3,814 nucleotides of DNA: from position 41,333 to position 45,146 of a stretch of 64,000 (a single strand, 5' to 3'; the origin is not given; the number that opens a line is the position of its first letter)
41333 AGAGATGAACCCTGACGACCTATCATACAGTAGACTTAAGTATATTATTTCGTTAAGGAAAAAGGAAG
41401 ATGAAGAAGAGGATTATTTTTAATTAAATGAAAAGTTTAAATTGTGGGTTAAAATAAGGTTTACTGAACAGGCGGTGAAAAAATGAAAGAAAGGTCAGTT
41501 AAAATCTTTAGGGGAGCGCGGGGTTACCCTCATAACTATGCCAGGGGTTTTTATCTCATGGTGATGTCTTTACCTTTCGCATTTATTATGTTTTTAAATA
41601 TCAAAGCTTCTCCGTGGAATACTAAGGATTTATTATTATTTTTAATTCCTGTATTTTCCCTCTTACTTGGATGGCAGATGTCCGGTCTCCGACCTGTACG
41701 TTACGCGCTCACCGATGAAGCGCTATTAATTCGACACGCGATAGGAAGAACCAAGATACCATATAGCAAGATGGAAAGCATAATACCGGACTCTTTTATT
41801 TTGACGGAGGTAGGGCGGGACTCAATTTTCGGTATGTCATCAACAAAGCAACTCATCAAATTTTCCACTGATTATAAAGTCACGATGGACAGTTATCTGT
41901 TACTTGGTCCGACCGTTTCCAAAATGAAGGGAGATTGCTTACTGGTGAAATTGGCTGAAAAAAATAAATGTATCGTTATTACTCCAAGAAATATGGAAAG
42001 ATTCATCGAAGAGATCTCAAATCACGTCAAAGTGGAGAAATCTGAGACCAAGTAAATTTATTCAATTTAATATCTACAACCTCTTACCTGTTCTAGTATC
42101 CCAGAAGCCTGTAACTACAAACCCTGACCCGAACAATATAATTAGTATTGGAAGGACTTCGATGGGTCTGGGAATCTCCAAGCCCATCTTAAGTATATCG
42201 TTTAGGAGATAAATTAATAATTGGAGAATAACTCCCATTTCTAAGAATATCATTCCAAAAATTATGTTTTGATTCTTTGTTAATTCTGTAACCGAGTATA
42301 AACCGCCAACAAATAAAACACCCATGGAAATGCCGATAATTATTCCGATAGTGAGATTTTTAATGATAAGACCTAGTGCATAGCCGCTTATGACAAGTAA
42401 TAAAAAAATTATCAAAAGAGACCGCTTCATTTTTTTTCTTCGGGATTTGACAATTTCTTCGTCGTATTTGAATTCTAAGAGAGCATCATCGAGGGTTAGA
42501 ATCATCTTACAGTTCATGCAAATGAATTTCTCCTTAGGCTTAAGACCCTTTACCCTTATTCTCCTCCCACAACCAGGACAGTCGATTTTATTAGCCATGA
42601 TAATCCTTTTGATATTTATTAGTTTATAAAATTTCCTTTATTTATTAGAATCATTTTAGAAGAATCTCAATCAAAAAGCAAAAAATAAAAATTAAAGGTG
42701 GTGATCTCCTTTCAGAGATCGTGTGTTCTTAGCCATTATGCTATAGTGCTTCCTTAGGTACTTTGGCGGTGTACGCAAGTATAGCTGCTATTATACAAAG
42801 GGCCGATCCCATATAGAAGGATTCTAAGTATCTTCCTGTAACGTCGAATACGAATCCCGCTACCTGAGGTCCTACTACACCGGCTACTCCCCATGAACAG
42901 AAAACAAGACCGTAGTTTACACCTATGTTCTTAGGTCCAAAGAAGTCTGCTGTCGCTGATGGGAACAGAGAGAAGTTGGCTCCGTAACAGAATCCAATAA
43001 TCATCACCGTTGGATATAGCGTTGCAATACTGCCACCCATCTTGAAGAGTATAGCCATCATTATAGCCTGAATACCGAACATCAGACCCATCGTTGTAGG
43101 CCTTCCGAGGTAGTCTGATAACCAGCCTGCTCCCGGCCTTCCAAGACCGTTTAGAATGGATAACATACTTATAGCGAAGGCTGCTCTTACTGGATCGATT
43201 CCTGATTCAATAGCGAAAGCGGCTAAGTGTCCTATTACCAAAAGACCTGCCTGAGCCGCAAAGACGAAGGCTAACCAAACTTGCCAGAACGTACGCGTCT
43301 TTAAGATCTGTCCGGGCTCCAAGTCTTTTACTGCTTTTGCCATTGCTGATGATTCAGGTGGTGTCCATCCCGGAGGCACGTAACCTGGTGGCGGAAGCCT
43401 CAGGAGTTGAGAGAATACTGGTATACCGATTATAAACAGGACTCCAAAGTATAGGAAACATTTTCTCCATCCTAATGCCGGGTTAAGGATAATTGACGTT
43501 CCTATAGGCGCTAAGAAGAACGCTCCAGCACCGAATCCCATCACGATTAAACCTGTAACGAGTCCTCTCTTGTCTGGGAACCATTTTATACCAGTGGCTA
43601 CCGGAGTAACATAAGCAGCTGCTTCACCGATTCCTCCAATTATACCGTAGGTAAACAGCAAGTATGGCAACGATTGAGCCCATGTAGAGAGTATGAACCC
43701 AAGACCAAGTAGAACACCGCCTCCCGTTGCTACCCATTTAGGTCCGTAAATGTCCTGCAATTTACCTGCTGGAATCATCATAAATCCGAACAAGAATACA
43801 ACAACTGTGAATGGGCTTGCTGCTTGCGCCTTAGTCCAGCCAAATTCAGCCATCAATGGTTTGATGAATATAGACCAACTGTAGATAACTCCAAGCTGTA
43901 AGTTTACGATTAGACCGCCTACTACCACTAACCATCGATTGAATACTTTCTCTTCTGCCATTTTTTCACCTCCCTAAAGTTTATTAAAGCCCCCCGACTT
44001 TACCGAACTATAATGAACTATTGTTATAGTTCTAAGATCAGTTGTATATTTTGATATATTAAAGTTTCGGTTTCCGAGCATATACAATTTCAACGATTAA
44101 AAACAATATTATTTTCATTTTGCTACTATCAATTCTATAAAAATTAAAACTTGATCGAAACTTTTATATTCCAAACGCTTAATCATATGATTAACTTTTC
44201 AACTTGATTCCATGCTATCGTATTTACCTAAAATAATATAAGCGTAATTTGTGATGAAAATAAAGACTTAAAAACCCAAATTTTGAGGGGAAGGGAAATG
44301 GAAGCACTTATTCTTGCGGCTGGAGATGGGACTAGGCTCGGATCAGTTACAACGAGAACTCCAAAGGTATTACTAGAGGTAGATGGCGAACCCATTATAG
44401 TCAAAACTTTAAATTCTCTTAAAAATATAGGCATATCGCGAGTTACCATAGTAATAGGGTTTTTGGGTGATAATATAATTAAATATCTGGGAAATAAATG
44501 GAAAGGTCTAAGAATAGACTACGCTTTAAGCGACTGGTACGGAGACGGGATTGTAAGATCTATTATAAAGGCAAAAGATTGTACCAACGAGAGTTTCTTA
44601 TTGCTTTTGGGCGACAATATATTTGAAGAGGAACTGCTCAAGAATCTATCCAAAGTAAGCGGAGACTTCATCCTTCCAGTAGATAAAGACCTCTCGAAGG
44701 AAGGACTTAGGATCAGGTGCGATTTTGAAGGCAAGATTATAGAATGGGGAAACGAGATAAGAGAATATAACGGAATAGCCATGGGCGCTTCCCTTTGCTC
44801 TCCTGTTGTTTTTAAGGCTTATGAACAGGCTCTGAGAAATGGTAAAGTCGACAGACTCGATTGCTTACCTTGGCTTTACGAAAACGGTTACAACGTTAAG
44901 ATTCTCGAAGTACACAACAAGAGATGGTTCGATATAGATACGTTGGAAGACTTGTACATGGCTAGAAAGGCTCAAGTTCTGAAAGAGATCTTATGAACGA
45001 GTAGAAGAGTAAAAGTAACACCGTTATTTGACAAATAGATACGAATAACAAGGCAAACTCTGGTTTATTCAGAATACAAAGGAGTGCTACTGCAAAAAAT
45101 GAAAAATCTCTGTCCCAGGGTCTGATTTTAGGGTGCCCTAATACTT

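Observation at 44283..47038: IPCT-like cytidylyltransferase convergent with an operon of a TIM-barrel sugar isomerase and an N-terminally extended CDP-alcohol phosphatidyltransferase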

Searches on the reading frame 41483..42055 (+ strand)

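Call 3: search_protein_families(library=pfam, proteins=[window:41483-42055:+], max_evalue=0.1)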
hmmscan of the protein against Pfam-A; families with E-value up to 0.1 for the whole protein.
window:41483-42055:+ (190 aa): 2 families
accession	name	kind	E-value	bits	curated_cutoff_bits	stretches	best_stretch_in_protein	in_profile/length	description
PF06713.17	bPH_4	-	3.6e-09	37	22.9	2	73-108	2-37/74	Bacterial PH domain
PF10882.14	bPH_5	-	7.5e-07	29.6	22.5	1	73-101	2-30/100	Bacterial PH domain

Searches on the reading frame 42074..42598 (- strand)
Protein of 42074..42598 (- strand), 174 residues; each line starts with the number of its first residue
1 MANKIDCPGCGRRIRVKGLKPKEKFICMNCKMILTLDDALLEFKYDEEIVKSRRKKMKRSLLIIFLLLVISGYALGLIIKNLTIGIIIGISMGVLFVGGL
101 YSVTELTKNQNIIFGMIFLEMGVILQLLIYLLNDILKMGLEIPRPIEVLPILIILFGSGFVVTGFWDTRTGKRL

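Call 3: search_protein_families(library=pfam, proteins=[window:42074-42598:-], max_evalue=0.1)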
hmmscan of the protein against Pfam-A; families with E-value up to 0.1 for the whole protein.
window:42074-42598:- (174 aa): 4 families
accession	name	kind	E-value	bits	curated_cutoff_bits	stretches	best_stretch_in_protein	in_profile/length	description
PF01027.25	Bax1-I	-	0.0019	18.5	34.1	1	53-168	60-170/207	Inhibitor of apoptosis-promoting Bax1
PF11023.14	DUF2614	-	0.0037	17.9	21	1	4-48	67-107/111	Zinc-ribbon containing domain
PF23547.1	Zn_ribbon_FGT1_1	-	0.0073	16.3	27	0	26-43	4-21/35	FORGETTER1 first zinc ribbon domain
PF06827.20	zf-FPG_IleRS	-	0.075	13.3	21.3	0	7-30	4-27/30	Zinc finger found in FPG and IleRS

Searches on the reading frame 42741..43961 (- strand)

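Call 3: search_protein_families(library=pfam, proteins=[window:42741-43961:-], max_evalue=0.1)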
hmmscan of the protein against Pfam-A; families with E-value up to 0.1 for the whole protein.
window:42741-43961:- (406 aa): 3 families
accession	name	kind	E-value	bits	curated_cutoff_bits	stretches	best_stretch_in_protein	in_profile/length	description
PF07690.21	MFS_1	-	4.1e-53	180.9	33.4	2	31-365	17-347/347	Major Facilitator Superfamily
PF23262.1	NFD4_C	-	3.9e-06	27.3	27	1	219-372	13-168/215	NFD4, C-terminal domain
PF20088.4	DUF6480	-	0.01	16.1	25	1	191-235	20-64/78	Family of unknown function (DUF6480)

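Call 4: search_protein_families(library=ncbifam, proteins=[window:42741-43961:-], max_evalue=0.1)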
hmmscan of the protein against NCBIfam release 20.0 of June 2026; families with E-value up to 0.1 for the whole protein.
window:42741-43961:- (406 aa): 15 families
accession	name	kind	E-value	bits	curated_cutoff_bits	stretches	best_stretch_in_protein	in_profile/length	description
NF049980.1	SfMCT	equivalog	6.1e-127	423.4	320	1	9-387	1-377/378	L-lactate MFS transporter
TIGR00890.1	2A0111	subfamily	2.4e-83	280.2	374.85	1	9-395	2-377/377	oxalate/formate antiport family MFS transporter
TIGR04259.1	oxa_formateAnti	equivalog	3.3e-65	220.5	335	1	9-397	1-389/405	oxalate/formate MFS antiporter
TIGR00892.1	2A0113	subfamily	5.3e-20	71.6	586.1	1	10-396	18-417/455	monocarboxylate transporter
TIGR00893.1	2A0114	subfamily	1.8e-14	53.5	395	1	34-396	18-395/399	D-galactonate transporter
NF038246.1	bile_salt_MFS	equivalog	2.9e-14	52.8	400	1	30-398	26-398/408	conjugated bile salt MFS transporter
TIGR00881.1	2A0104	subfamily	3e-10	39.7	407.75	2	262-397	34-168/379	phosphoglycerate transporter protein PgtP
TIGR00895.1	2A0115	subfamily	6.4e-10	38.5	418.55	2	222-371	250-397/398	aromatic acid/H+ symport family MFS transporter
TIGR00880.1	2_A_01_02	superfamily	1.3e-09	38.3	131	2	276-397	16-135/141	multidrug resistance protein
TIGR00886.1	2A0108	subfamily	7.8e-09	35.1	311.7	1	25-307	16-309/368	NarK family nitrate/nitrite MFS transporter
NF008586.0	PRK11551.1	equivalog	2e-07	30.3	410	1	36-396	41-392/406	3-(3-hydroxy-phenyl)propionate transporter MhpT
TIGR00896.1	CynX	subfamily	4.2e-06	26.1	406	1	25-333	15-306/355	CynX/NimT family MFS transporter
TIGR00891.1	2A0112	subfamily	1.4e-05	24.3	552.9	1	31-178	33-179/405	sialate:H+ symport family MFS transporter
NF033733.1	MFS_ArsK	equivalog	7.5e-05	21.7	400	1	25-188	19-181/388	arsenite efflux MFS transporter ArsK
NF000043.1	tet_MFS_P_a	exception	0.0093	14.8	750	1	61-178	58-172/420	tetracycline efflux MFS transporter TetA(P)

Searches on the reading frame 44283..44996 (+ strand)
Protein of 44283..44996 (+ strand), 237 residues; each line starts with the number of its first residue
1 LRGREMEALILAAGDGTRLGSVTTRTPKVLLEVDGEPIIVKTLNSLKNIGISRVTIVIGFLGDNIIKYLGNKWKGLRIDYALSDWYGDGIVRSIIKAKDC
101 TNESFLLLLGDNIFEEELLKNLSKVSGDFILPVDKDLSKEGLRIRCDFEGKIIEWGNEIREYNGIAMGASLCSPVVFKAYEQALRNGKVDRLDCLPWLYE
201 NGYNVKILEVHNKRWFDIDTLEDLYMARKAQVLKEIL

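Call 3: search_protein_families(library=pfam, proteins=[window:44283-44996:+], max_evalue=0.1)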
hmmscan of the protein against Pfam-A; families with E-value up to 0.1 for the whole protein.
window:44283-44996:+ (237 aa): 3 families
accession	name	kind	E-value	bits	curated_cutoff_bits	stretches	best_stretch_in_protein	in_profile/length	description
PF00483.29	NTP_transferase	-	1.7e-12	47.9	21.2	1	8-120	2-119/245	Nucleotidyl transferase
PF12804.13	NTP_transf_3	-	2.3e-12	47.8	27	1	8-125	1-110/160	MobA-like NTP transferase domain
PF01128.25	IspD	-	5e-05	23.6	27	1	7-58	2-51/221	2-C-methyl-D-erythritol 4-phosphate cytidylyltransferase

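Call 4: search_protein_families(library=ncbifam, proteins=[window:44283-44996:+], max_evalue=0.1)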
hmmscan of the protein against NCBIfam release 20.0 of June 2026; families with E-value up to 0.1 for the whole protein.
window:44283-44996:+ (237 aa): 43 families (the best 25 are shown)
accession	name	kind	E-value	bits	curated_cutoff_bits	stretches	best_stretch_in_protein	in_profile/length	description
NF041313.1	UDPGP_AglF_Halo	equivalog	1.9e-28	99.5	400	1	6-124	1-118/234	UTP--glucose-1-phosphate uridylyltransferase AglF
TIGR03992.1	Arch_glmU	subfamily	2.5e-25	89.2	292.1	1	6-230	1-226/393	bifunctional sugar-1-phosphate nucleotidylyltransferase/acetyltransferase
NF041135.1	IPPtranDIPPsyn_Thcocales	equivalog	7.9e-22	77.8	580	1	6-232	1-218/419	bifunctional L-myo-inositol-1-phosphate cytidylyltransferase/CDP-L-myo-inositol myo-inositolphosphotransferase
TIGR01208.1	rmlA_long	equivalog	1.7e-21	76.5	320.25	1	8-235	2-237/353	glucose-1-phosphate thymidylyltransferase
NF045761.1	NAMPUrTaseMurU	equivalog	5.6e-17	62.3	250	1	6-113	1-109/226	N-acetylmuramate alpha-1-phosphate uridylyltransferase MurU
NF049965.1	GlMnHpPGnyltfHddC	equivalog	1.2e-13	51.2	300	1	6-120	1-114/221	D-glycero-D-manno-heptose 1-phosphate guanosyltransferase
NF041173.1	Sug_nt_acttase_Thmprot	equivalog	4e-11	42.5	600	1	6-219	1-215/405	bifunctional sugar-1-phosphate nucleotidylyltransferase/acetyltransferase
TIGR01173.1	glmU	equivalog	3.2e-10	39.5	366.85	1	6-123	1-114/452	bifunctional UDP-N-acetylglucosamine diphosphorylase/glucosamine-1-phosphate N-acetyltransferase GlmU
TIGR03310.1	matur_MocA_YgfJ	equivalog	4.5e-10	39.8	186.45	1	8-112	2-100/188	molybdenum cofactor cytidylyltransferase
TIGR01207.1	rmlA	equivalog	1.6e-09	37.3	360.65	1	9-121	3-118/286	glucose-1-phosphate thymidylyltransferase RfbA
NF052502.1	man1P_GTase_Rv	exception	3.8e-09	35.9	440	1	6-84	1-80/352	mannose-1-phosphate guanylyltransferase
NF010934.1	PRK14354.1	equivalog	2.9e-08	32.7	450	1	8-73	2-64/447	bifunctional UDP-N-acetylglucosamine diphosphorylase/glucosamine-1-phosphate N-acetyltransferase GlmU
NF010933.0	PRK14353.1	equivalog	3.1e-08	32.7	505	1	4-69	4-66/453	bifunctional UDP-N-acetylglucosamine diphosphorylase/glucosamine-1-phosphate N-acetyltransferase GlmU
NF010935.0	PRK14355.1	equivalog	3.3e-08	32.6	718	1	5-122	3-117/459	bifunctional UDP-N-acetylglucosamine diphosphorylase/glucosamine-1-phosphate N-acetyltransferase GlmU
TIGR02623.1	G1P_cyt_trans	equivalog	3.6e-08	33.2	300.25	1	6-71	1-66/255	glucose-1-phosphate cytidylyltransferase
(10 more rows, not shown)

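Call 6: search_solved_structures(query=window:44283-44996:+, max_evalue=0.001, show_alignments=2)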
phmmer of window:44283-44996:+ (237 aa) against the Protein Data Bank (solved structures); distinct sequences matched with E-value up to 0.001: 44.
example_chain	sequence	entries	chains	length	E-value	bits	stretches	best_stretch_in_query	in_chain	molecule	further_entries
2xme_A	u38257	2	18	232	7.6e-15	58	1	4-230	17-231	CTP-INOSITOL-1-PHOSPHATE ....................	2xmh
4mnd_A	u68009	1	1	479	1.8e-14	56.8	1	4-232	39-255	CTP L-myo-inositol-1-phosphate cytidylyltransferase/CDP-L-myo-inositol myo-inositolphospho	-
1jyk_A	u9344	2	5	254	1.3e-11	47.5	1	5-109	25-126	CTP:phosphocholine Cytidylyltransferase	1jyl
4jd0_A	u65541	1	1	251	1.6e-11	47.2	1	3-225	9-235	Nucleotidyl transferase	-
8hhd_A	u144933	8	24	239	7.1e-11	45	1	4-154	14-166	Nucleotidyl transferase | N-acetylmuramate alpha-1-phosphate uridylyltransferase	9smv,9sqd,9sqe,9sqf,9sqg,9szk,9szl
3hl3_A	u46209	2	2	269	1.5e-09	40.7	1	4-119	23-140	Glucose-1-phosphate thymidylyltransferase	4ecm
4y7t_A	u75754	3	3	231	4e-09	39.3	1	6-111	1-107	Nucleotidyl transferase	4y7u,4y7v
5ify_A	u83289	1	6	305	8e-09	38.3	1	7-126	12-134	Glucose-1-phosphate thymidylyltransferase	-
5xhw_A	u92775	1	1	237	1e-07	34.7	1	6-156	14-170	Putative 6-deoxy-D-mannoheptose pathway protein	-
6n0u_A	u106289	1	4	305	1.2e-07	34.5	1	7-125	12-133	Glucose-1-phosphate thymidylyltransferase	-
6jq8_A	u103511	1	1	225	2.2e-07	33.6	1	7-156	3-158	Putative 6-deoxy-D-mannoheptose pathway protein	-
7x8j_A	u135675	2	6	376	3e-07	33.2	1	6-178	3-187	Mannose-1-phosphate guanylyltransferase 1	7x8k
6b5e_A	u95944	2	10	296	4.1e-07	32.7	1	6-116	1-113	Glucose-1-phosphate thymidylyltransferase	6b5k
2ggo_A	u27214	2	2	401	4.4e-07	32.6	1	6-219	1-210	401aa long hypothetical glucose-1-phosphate thymidylyltransferase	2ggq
8yre_D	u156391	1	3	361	4.5e-07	32.6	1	6-178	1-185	Mannose-1-phosphate guanylyltransferase 1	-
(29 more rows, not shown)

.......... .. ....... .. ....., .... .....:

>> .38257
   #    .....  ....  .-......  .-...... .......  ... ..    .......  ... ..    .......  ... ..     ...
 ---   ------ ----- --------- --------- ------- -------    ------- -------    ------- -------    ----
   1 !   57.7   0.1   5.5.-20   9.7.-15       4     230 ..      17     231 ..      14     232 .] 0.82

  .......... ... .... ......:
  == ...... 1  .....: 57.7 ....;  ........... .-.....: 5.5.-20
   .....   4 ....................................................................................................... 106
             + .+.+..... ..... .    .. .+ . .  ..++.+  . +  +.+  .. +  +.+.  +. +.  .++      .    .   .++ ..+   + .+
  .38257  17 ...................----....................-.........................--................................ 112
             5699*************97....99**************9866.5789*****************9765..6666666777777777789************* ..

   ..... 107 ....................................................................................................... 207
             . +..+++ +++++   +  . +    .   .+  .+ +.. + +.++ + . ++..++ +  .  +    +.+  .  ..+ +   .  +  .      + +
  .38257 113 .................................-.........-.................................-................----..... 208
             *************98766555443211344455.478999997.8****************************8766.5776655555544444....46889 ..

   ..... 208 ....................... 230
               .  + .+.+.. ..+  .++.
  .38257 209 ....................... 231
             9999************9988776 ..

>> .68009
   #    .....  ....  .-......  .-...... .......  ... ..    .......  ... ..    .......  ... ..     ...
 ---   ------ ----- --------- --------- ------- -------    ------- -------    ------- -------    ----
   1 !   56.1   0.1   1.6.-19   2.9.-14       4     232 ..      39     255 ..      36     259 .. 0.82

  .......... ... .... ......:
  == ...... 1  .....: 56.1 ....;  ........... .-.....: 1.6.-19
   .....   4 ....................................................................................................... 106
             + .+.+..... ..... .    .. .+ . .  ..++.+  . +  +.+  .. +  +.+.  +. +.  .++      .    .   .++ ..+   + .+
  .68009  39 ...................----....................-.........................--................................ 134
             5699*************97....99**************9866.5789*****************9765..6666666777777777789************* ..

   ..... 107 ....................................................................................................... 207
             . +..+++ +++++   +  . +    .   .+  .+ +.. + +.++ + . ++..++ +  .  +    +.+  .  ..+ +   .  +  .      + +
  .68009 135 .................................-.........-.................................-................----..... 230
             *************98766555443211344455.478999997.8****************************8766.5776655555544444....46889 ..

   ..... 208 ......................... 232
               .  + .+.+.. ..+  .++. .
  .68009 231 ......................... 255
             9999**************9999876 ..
